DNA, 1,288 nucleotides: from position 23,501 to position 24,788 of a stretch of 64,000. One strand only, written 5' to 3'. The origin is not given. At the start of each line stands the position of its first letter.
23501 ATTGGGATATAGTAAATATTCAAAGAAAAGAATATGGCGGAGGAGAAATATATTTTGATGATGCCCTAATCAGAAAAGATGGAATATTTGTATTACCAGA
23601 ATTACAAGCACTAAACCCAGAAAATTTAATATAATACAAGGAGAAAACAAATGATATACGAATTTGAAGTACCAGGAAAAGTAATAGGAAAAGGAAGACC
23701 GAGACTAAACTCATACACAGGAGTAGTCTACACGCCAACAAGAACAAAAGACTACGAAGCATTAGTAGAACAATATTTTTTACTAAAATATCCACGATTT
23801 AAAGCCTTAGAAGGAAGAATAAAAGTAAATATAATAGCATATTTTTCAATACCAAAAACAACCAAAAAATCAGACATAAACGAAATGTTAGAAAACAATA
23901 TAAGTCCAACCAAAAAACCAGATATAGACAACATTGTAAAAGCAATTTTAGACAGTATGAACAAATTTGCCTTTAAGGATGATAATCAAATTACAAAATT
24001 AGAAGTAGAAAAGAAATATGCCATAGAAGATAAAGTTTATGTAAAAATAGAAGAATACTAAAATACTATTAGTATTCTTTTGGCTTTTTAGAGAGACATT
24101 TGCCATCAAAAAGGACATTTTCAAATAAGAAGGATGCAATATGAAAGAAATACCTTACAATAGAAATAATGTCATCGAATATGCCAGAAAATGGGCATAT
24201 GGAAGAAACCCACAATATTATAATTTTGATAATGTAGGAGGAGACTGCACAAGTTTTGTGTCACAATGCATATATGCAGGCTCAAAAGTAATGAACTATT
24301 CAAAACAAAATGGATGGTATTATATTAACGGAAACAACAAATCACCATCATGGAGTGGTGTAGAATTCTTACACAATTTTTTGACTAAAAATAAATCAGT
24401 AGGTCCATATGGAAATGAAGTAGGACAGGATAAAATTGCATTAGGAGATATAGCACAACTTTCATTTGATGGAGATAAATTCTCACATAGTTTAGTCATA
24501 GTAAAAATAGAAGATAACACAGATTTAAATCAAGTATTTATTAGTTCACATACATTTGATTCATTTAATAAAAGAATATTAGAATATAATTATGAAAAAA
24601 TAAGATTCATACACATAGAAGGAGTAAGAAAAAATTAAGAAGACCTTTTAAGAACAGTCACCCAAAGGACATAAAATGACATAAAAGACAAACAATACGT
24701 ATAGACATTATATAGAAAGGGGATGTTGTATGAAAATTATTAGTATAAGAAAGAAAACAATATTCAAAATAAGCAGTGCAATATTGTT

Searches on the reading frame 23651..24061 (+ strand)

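Call 80: search_protein_families(library=pfam, proteins=[window:23651-24061:+], max_evalue=0.01)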
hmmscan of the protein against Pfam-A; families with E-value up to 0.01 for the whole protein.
window:23651-24061:+ (136 aa): 1 family
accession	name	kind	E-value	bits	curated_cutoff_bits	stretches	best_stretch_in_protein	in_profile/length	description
PF05866.16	RusA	-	2.2e-32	112.7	22.8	1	8-134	1-124/124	Endodeoxyribonuclease RusA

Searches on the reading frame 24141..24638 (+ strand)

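Call 43: search_protein_families(library=pfam, proteins=[window:24141-24638:+], max_evalue=0.01)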
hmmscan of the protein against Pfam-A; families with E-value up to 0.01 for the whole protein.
window:24141-24638:+ (165 aa): 1 family
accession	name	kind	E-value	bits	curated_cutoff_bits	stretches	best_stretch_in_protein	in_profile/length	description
PF12671.13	Amidase_6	-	1.6e-33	116.6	23.2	1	6-154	2-157/163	Putative amidase domain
